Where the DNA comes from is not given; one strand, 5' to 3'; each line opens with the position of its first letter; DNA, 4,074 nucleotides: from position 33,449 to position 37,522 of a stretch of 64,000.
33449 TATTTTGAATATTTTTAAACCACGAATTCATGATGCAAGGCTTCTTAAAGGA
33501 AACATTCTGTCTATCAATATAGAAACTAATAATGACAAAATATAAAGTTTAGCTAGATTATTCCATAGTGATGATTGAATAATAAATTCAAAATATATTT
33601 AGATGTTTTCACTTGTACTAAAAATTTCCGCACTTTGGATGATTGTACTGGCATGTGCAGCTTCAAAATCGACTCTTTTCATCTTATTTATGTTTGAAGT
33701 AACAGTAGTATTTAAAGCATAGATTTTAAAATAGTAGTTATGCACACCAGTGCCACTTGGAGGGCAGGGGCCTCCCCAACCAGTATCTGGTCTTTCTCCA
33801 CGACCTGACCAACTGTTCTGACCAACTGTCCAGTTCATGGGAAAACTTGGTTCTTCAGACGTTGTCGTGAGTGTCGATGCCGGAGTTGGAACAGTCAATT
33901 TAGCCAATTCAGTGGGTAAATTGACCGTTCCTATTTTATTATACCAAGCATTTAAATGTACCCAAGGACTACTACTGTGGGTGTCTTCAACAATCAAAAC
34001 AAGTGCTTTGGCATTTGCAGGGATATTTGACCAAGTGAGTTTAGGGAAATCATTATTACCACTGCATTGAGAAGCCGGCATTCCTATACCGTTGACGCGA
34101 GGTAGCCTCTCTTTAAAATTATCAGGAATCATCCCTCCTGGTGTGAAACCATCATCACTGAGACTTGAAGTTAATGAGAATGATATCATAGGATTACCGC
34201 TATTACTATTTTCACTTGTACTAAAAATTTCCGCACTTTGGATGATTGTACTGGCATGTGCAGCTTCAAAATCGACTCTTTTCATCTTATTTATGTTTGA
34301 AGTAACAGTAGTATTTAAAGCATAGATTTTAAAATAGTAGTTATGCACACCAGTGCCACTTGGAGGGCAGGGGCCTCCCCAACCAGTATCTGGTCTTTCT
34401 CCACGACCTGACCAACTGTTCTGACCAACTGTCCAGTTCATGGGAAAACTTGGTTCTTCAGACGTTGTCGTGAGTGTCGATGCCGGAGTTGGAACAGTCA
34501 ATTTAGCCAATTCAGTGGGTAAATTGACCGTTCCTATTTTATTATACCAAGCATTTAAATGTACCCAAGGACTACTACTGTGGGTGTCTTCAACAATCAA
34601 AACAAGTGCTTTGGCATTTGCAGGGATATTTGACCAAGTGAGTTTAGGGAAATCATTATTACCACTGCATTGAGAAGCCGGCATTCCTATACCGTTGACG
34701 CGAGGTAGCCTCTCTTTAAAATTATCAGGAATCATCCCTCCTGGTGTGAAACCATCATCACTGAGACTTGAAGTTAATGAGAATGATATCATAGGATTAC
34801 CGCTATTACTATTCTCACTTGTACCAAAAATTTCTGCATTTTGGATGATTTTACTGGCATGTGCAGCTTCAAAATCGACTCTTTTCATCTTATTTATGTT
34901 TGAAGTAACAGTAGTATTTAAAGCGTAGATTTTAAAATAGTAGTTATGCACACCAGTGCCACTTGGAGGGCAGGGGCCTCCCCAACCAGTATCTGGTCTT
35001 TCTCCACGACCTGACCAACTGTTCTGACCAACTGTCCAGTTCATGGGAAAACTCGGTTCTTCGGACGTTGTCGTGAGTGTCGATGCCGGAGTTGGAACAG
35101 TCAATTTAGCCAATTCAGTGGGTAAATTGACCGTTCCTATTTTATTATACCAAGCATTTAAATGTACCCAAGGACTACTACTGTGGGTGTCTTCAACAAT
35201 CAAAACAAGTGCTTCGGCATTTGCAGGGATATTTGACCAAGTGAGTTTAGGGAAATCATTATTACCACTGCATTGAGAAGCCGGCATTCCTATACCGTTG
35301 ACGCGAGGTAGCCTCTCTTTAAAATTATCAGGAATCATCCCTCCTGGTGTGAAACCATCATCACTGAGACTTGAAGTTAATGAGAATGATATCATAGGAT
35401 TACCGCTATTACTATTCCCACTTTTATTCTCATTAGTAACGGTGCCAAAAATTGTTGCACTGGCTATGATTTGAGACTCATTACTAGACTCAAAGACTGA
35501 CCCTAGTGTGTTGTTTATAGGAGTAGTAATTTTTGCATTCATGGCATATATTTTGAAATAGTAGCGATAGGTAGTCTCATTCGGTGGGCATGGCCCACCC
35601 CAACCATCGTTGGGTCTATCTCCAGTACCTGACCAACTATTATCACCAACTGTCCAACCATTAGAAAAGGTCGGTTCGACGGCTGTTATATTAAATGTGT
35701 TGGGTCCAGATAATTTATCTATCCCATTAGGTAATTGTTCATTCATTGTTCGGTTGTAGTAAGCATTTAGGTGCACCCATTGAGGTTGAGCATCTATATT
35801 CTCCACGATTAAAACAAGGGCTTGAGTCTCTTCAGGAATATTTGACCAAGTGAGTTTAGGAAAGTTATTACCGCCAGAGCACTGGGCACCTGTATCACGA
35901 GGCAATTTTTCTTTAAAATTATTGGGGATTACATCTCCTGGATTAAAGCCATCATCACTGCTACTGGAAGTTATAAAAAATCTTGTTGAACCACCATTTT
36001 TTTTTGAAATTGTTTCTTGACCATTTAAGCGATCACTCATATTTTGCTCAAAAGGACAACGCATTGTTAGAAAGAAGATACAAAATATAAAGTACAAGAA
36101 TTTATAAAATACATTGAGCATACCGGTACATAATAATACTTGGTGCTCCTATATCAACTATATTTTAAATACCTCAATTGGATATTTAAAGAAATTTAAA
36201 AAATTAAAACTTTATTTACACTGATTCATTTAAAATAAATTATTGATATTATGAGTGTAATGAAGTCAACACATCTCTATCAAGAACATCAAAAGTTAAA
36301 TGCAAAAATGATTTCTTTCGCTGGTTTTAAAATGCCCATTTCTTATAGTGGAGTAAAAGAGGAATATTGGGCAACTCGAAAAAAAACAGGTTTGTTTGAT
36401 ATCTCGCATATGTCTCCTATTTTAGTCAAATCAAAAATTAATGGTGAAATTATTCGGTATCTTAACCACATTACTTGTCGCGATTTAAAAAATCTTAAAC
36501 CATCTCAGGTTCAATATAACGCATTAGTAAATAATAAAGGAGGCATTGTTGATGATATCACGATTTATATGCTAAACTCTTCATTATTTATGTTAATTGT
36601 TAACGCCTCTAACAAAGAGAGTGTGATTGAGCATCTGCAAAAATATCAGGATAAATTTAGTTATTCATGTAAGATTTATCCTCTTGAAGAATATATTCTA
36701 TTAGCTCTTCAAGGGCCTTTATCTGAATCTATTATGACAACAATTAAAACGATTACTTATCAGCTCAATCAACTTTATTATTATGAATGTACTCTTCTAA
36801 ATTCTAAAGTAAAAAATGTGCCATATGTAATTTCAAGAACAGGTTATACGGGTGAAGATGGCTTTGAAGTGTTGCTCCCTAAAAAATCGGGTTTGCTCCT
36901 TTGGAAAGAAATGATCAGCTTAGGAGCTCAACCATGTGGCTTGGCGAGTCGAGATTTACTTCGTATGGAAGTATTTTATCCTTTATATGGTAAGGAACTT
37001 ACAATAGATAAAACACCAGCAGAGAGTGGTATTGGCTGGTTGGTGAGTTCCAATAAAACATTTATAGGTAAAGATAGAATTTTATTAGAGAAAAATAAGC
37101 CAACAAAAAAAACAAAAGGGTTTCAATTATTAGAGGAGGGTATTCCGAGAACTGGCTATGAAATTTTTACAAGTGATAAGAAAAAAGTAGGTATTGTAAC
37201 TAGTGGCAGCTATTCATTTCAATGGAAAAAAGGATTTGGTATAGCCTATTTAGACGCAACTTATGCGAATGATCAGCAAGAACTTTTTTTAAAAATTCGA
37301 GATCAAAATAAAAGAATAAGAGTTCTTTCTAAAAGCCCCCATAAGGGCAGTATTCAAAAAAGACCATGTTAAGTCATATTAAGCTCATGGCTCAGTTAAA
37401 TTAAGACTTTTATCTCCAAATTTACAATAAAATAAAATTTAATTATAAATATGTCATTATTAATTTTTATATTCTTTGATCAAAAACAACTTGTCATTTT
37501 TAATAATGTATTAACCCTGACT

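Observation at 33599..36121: Four-domain PEBP/YbhB-like secreted protein with altered pocket motifs and locally elevated G+C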

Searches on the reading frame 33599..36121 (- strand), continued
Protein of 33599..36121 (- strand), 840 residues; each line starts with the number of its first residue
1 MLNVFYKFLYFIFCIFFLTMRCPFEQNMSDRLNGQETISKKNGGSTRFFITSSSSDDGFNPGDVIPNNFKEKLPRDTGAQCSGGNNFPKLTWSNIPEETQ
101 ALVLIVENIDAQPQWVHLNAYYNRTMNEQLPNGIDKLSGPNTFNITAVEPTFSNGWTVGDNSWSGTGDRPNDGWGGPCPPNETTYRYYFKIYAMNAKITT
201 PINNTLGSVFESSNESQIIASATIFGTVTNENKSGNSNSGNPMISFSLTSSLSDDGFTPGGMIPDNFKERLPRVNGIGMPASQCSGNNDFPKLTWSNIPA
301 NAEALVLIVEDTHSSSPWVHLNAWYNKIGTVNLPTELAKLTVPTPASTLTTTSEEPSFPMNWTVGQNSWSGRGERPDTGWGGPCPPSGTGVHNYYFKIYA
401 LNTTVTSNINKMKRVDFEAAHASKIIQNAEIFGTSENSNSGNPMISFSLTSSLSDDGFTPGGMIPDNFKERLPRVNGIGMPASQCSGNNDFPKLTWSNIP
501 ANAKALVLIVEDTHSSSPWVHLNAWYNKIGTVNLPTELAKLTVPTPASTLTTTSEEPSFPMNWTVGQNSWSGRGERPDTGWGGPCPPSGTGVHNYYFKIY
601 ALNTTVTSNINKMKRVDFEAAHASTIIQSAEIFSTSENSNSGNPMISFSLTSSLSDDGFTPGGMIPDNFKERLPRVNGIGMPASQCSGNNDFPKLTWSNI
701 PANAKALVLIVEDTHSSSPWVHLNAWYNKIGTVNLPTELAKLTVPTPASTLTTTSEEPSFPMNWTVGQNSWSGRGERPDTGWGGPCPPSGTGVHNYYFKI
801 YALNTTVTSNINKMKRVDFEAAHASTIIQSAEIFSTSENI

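Call 21: find_encoding_contigs(protein=P0007, flank=10000, max_places=3)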
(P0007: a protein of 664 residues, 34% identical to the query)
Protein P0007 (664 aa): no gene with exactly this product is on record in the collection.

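Call 34: find_encoding_contigs(protein=P0050, flank=10000, max_places=3)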
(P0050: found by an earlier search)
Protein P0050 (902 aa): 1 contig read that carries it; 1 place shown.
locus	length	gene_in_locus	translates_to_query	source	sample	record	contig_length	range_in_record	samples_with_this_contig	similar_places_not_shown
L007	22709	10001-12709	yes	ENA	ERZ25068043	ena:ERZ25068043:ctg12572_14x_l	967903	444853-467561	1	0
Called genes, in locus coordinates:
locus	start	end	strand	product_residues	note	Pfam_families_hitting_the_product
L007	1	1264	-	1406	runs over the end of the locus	PF04151:PPC (faint), PF18962:Por_Secre_tail (faint), PF21868:GbpA_D3 (faint), PF18540:DUF5626 (faint)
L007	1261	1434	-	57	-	-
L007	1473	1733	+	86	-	-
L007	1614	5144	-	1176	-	PF18540:DUF5626 (faint), PF21868:GbpA_D3 (faint), PF04151:PPC (weak)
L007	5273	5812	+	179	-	-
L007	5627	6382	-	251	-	PF09566:RE_SacI_N (weak)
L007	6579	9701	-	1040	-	PF04151:PPC (weak), PF18540:DUF5626 (faint), PF21868:GbpA_D3 (faint)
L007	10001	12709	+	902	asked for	PF01161:PBP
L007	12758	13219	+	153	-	PF03544:TonB_C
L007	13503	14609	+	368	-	PF00154:RecA_N, PF08423:Rad51, PF06745:ATPase (weak), PF27531:MT3502_N (weak), PF01637:ATPase_2 (weak), PF21096:RecA_C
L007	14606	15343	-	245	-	PF01168:Ala_racemase_N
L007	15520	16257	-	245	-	PF26016:ExoI_C (faint), PF14882:INT_rpt (faint)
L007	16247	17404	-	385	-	PF21680:GIDA_C_1st (faint), PF26016:ExoI_C (faint), PF14882:INT_rpt (faint)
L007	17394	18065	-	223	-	PF26016:ExoI_C (faint)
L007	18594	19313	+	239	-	PF00440:TetR_N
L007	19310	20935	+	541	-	-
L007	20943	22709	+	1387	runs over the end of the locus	PF00873:ACR_tran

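Call 58: find_encoding_contigs(protein=P0009, flank=8000, max_places=2)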
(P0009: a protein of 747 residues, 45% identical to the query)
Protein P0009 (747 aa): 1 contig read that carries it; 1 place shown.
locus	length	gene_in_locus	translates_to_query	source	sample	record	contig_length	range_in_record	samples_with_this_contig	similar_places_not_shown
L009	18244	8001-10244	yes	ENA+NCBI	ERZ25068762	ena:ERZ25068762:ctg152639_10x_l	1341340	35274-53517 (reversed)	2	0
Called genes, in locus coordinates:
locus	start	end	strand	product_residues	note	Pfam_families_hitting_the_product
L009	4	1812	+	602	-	PF03160:Calx-beta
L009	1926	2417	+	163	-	-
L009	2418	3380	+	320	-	PF01408:GFO_IDH_MocA, PF22725:GFO_IDH_MocA_C3 (weak)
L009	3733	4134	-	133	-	-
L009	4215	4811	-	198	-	-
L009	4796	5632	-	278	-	-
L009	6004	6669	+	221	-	PF12762:DDE_Tnp_IS1595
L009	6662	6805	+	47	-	-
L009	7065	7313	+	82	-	-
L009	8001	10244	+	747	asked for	PF03160:Calx-beta, PF01161:PBP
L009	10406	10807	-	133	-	-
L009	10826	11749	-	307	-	-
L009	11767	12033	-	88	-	-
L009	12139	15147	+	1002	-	-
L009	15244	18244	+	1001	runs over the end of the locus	PF14508:GH97_N, PF10566:Glyco_hydro_97, PF14509:GH97_C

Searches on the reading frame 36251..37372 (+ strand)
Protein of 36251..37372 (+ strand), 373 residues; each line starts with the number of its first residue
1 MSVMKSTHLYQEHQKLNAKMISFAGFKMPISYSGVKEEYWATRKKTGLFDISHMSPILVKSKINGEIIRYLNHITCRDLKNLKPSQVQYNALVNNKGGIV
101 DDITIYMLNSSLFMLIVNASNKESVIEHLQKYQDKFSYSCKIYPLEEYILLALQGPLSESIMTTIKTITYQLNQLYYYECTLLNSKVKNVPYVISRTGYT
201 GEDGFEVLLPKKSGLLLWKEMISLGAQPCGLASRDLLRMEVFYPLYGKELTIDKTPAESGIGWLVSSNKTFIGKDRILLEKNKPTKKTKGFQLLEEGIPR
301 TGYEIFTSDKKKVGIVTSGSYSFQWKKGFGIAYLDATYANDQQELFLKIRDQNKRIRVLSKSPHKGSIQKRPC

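Call 65: find_homologous_proteins(query=window:36251-37372:+, max_evalue=1e-60)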
Query window:36251-37372:+ (373 aa): 1215 proteins with E <= 1e-60 among 8000 candidates; the best 120 are listed.
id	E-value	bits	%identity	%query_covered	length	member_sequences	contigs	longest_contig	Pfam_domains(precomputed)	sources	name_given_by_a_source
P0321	1.2e-247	839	100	100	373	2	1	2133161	PF01571.27,PF08669.18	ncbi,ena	-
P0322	2.4e-164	565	67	99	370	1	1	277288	PF01571.27,PF08669.18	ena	-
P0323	1.5e-158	546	64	99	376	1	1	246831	PF01571.27,PF08669.18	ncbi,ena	-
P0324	8.3e-150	517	61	99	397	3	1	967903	PF01571.27,PF08669.18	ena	-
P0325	4.0e-125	436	50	99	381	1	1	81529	PF01571.27,PF08669.18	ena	-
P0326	4.7e-116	406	50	98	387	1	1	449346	PF01571.27,PF08669.18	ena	-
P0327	4.0e-115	403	49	99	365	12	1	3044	PF01571.27,PF08669.18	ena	-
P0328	3.0e-114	400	49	99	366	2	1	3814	PF01571.27,PF08669.18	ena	-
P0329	8.9e-112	392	48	99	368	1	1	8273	PF01571.27,PF08669.18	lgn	-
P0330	1.0e-111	391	47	99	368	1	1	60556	PF01571.27,PF08669.18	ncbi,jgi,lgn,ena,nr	ncbi:MAG: glycine cleavage system aminomethyltransferase GcvT [Spirochaetia bacterium]|nr:glycine cl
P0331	8.9e-110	385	46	99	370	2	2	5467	PF01571.27,PF08669.18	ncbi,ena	-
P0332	1.0e-109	385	49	99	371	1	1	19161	PF01571.27,PF08669.18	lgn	-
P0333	1.2e-109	385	47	99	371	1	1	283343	PF01571.27,PF08669.18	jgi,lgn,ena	-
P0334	3.1e-109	383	50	99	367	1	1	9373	PF01571.27,PF08669.18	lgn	-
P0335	5.6e-108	379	46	99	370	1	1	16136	PF01571.27,PF08669.18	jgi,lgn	jgi:aminomethyltransferase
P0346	1.4e-102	361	45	98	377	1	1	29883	PF01571.27,PF08669.18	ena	-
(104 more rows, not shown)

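Call 66: find_encoding_contigs(protein=P0322, flank=8000, max_places=1)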
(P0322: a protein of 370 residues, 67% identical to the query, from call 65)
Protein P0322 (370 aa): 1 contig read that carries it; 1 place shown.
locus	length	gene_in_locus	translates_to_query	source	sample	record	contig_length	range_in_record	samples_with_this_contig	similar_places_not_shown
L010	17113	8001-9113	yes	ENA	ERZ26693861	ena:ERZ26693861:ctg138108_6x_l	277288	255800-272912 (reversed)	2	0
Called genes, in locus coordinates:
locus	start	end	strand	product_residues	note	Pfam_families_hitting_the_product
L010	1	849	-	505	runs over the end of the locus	-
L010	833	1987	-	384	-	-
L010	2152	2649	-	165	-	PF00188:CAP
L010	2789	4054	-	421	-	-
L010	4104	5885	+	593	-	PF02878:PGM_PMM_I, PF02879:PGM_PMM_II, PF02880:PGM_PMM_III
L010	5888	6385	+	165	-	PF01037:AsnC_trans_reg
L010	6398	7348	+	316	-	PF00480:ROK, PF01869:BcrAD_BadFG (faint), PF02685:Glucokinase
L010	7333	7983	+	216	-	-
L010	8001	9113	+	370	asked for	PF01571:GCV_T, PF08669:GCV_T_C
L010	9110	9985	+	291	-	PF00313:CSD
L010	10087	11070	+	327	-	PF08331:QueG_DUF1730, PF14697:Fer4_21 (faint), PF13237:Fer4_10 (faint), PF00037:Fer4 (faint), PF12838:Fer4_7 (weak), PF13484:Fer4_16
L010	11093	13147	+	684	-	PF22745:Nlig-Ia, PF01653:DNA_ligase_aden, PF03120:OB_DNA_ligase, PF14520:HHH_5 (faint), PF12826:HHH_2, PF00533:BRCT, PF12738:PTCB-BRCT (weak)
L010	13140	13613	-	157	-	-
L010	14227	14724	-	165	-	PF09917:DUF2147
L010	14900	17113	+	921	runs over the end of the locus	PF07581:Glug (faint)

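Call 67: find_encoding_contigs(protein=P0323, flank=8000, max_places=1)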
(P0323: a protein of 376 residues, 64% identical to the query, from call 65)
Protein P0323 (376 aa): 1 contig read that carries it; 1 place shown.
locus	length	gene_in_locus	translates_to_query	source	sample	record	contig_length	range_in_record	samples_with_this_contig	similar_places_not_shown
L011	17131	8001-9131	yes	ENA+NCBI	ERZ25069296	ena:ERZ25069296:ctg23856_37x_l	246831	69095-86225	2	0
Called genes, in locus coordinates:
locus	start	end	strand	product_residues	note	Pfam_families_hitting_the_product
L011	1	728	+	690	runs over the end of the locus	PF13089:PP_kinase_N, PF02503:PP_kinase, PF17941:PP_kinase_C_1, PF13090:PP_kinase_C, PF13091:PLDc_2 (weak)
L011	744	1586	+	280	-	PF12146:Hydrolase_4, PF00561:Abhydrolase_1, PF12697:Abhydrolase_6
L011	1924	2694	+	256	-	PF08331:QueG_DUF1730, PF00037:Fer4 (faint), PF13237:Fer4_10 (faint), PF12838:Fer4_7 (weak), PF13484:Fer4_16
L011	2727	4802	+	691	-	PF22745:Nlig-Ia, PF01653:DNA_ligase_aden, PF03120:OB_DNA_ligase, PF12826:HHH_2, PF00533:BRCT, PF12738:PTCB-BRCT (weak)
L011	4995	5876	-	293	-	PF02629:CoA_binding, PF13607:Succ_CoA_lig, PF00549:Ligase_CoA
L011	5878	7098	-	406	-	PF24948:Citrate_synth_N, PF01071:GARS_A (weak), PF08442:ATP-grasp_2, PF13549:ATP-grasp_5 (weak), PF00549:Ligase_CoA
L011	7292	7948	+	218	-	-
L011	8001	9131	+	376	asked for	PF01571:GCV_T, PF08669:GCV_T_C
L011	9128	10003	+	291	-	PF00313:CSD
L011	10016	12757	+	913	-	PF22240:ISP_coupler, PF02384:N6_Mtase, PF07669:Eco57I, PF18135:Type_ISP_C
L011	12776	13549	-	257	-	PF13276:HTH_21, PF00665:rve, PF13683:rve_3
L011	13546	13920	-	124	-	PF01527:HTH_Tnp_1, PF13518:HTH_28 (faint)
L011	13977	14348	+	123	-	PF18135:Type_ISP_C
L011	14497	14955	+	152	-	PF00011:HSP20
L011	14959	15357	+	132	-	PF00011:HSP20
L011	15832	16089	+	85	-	-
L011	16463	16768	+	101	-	-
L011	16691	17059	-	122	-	PF00903:Glyoxalase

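Call 68: find_encoding_contigs(protein=P0346, flank=8000, max_places=1)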
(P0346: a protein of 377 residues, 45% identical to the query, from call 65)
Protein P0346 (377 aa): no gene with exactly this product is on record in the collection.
